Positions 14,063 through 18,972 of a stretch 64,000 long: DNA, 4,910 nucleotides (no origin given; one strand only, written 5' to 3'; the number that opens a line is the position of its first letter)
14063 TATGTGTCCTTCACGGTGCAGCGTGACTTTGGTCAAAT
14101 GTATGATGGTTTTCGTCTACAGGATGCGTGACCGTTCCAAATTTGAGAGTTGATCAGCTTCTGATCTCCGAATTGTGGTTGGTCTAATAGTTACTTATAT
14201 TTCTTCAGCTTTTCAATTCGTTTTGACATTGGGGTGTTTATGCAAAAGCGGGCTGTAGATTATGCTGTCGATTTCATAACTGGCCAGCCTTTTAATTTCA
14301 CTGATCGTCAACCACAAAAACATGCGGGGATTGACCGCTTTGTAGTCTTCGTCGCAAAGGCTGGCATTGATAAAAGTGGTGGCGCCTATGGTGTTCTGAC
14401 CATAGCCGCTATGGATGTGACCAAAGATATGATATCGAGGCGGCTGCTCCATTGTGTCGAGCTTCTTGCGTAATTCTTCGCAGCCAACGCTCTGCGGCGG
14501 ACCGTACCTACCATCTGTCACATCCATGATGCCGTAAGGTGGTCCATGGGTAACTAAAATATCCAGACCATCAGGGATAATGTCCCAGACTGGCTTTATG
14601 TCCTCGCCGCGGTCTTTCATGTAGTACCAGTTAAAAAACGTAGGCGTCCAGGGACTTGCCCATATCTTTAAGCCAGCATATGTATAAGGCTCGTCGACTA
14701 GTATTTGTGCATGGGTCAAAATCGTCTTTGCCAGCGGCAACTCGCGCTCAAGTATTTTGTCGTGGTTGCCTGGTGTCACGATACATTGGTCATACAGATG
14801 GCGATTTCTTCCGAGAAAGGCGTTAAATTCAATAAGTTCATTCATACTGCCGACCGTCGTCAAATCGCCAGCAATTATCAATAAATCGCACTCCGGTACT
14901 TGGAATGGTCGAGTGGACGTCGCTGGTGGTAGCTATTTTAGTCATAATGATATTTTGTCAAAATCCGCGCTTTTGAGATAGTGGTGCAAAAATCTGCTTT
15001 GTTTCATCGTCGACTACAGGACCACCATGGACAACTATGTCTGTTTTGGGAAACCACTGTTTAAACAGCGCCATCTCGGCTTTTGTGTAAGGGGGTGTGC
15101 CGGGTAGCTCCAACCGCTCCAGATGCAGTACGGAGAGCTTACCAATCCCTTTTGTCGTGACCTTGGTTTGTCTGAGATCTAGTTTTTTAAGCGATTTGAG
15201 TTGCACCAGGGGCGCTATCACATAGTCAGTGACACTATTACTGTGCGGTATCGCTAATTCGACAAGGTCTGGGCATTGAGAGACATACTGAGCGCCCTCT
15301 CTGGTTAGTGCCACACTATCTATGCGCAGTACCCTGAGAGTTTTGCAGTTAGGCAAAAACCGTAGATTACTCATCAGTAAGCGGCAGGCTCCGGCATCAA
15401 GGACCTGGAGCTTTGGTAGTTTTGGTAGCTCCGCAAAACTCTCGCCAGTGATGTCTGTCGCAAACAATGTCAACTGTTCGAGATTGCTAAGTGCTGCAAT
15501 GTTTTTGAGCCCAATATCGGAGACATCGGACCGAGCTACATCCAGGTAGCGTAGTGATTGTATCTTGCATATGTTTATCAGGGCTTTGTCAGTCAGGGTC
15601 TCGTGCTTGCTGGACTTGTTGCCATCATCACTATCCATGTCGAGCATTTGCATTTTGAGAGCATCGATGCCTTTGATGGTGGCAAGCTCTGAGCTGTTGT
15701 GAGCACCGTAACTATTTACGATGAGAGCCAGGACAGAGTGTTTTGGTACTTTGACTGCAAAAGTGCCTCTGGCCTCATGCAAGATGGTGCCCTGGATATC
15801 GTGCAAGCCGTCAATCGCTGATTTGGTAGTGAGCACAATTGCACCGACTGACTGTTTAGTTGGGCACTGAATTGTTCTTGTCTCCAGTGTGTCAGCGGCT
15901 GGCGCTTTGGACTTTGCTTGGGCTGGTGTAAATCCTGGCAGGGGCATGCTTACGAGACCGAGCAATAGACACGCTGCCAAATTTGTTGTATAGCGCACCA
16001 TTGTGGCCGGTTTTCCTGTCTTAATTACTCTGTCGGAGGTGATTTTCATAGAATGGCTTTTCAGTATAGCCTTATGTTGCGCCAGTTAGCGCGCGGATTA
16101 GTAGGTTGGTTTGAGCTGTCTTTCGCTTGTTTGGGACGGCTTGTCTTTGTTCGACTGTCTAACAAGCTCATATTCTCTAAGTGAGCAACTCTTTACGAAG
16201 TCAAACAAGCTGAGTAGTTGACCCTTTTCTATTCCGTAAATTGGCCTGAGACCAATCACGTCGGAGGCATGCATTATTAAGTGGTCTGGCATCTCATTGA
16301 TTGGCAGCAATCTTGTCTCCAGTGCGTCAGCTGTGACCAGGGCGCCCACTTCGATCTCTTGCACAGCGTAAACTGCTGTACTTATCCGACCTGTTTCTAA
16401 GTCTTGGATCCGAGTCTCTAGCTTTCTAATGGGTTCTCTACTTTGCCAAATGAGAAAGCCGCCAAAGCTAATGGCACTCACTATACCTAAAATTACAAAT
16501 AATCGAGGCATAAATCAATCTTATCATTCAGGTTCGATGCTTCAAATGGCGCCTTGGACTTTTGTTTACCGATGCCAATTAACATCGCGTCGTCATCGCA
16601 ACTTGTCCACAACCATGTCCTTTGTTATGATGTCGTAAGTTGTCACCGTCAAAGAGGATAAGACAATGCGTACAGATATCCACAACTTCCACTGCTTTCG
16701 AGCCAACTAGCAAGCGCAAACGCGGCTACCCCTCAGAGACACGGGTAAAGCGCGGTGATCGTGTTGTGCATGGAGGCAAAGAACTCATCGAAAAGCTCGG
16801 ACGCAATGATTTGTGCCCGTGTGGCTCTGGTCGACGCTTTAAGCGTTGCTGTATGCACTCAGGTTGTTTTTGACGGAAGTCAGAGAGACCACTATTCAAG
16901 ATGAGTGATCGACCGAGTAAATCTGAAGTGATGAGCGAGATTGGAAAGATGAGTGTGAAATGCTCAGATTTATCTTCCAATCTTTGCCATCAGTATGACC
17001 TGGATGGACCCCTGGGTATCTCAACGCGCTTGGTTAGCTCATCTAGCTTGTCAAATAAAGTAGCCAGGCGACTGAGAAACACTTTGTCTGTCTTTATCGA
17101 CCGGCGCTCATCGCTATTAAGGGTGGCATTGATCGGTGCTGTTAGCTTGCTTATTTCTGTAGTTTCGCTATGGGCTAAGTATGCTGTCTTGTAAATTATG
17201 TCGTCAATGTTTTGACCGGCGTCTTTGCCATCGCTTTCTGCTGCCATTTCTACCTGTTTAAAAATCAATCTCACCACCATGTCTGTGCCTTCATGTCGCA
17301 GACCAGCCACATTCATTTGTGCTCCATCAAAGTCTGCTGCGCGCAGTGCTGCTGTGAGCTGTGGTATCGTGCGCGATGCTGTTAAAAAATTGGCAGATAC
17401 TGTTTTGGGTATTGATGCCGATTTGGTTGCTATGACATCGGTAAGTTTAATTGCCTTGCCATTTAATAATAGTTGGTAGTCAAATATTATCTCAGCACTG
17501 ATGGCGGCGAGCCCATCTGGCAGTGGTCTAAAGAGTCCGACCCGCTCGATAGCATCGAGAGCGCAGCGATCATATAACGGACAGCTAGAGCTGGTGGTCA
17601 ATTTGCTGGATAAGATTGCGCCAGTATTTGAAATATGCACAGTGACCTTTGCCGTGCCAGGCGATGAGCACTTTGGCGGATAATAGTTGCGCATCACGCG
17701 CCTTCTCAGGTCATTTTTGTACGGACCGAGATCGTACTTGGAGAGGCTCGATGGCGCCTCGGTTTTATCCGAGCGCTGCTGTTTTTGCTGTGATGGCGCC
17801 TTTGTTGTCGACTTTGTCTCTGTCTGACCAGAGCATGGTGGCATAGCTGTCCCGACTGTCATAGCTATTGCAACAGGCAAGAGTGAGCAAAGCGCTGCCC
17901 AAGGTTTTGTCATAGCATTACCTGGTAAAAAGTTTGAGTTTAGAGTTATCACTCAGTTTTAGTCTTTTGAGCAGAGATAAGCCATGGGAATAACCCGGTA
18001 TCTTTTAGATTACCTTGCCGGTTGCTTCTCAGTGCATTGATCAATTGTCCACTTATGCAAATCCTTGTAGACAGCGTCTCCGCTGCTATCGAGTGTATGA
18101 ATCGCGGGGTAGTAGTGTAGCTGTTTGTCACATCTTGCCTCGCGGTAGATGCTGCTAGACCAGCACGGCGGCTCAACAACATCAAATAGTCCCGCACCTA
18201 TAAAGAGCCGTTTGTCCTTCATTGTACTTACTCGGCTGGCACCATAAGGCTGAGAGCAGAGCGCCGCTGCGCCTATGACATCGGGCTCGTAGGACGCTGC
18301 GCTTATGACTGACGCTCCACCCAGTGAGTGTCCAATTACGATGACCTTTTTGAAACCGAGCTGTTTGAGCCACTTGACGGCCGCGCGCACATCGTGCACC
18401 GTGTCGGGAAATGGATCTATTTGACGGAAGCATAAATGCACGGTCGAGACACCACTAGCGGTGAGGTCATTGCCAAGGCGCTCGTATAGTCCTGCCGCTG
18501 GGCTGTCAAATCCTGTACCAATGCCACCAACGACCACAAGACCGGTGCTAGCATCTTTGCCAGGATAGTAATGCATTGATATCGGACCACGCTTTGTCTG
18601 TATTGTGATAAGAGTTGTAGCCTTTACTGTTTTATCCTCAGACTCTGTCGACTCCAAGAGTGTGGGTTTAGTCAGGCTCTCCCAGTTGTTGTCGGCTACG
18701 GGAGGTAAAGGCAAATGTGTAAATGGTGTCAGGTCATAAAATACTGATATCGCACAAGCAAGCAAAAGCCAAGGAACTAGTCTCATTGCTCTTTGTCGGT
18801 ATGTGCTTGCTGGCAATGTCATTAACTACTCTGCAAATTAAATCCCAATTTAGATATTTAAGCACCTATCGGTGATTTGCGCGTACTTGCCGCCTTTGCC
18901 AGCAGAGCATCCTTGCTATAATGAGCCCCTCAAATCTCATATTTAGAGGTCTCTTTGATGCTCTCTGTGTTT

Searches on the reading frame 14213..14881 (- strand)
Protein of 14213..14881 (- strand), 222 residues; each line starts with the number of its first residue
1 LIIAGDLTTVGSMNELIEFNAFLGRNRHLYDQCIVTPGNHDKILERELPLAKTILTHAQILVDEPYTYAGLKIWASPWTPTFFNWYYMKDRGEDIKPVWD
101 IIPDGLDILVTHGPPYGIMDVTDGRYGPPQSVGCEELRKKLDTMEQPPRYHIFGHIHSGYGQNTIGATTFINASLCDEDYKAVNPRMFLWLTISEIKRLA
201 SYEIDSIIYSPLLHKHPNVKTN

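Call 71: search_protein_families(library=pfam, proteins=[window:14213-14881:-], max_evalue=0.0001)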
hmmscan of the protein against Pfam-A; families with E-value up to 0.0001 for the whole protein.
window:14213-14881:- (222 aa): 1 family
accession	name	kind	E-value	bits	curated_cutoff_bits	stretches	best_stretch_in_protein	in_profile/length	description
PF00149.33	Metallophos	-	7.5e-09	36.7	21.5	1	2-158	35-190/191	Calcineurin-like phosphoesterase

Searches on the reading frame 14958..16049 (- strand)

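Call 71: search_protein_families(library=pfam, proteins=[window:14958-16049:-], max_evalue=0.0001)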
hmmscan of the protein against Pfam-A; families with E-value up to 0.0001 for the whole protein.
window:14958-16049:- (363 aa): 5 families
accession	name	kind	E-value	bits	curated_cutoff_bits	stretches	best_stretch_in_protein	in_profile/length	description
PF12799.13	LRR_4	-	7.2e-08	32.9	27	0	189-232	2-42/44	Leucine Rich repeats (2 copies)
PF23598.1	LRR_14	-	3e-06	26.7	40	1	152-316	35-197/353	Leucine-rich repeat region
PF13516.12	LRR_6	-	8.2e-06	25.9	23.4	0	164-185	3-24/24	Leucine Rich repeat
PF13855.12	LRR_8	-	1.8e-05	24.8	27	0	165-223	2-60/61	Leucine rich repeat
PF25013.1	LRR_Zer-1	-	3.1e-05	24.6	27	0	154-178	44-68/137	Zer-1-like, Leucine-rich repeats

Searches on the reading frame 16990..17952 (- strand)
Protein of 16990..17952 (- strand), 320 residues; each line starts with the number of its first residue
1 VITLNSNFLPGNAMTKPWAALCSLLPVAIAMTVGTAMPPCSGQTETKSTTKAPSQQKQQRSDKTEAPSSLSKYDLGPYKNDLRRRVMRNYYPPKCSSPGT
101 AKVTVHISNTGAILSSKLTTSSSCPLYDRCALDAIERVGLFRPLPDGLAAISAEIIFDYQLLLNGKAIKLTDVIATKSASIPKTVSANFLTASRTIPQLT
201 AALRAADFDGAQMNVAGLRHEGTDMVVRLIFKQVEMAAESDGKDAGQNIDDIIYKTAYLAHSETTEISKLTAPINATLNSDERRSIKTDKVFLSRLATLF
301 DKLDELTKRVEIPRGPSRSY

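Call 71: search_protein_families(library=pfam, proteins=[window:16990-17952:-], max_evalue=0.0001)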
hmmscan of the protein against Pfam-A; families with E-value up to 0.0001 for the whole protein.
window:16990-17952:- (320 aa): 2 families
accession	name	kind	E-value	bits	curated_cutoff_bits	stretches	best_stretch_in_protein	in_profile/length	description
PF13103.11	TonB_2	-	1.1e-07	32.3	22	1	77-147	3-75/85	TonB C terminal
PF03544.19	TonB_C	-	6.8e-05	23.7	24.6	0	99-160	16-78/79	Gram-negative bacterial TonB protein C-terminal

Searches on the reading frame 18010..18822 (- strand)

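Call 71: search_protein_families(library=pfam, proteins=[window:18010-18822:-], max_evalue=0.0001)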
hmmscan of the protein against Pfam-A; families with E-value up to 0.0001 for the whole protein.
window:18010-18822:- (270 aa): 3 families
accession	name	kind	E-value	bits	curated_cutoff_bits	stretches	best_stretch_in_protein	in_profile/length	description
PF00561.26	Abhydrolase_1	-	4.4e-07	30.3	25.8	1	136-210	48-118/245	alpha/beta hydrolase fold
PF12697.13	Abhydrolase_6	-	1.9e-06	29.1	26.3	1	115-198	19-94/217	Alpha/beta hydrolase family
PF12146.15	Hydrolase_4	-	3.4e-06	27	27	1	134-190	51-108/239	Serine aminopeptidase, S33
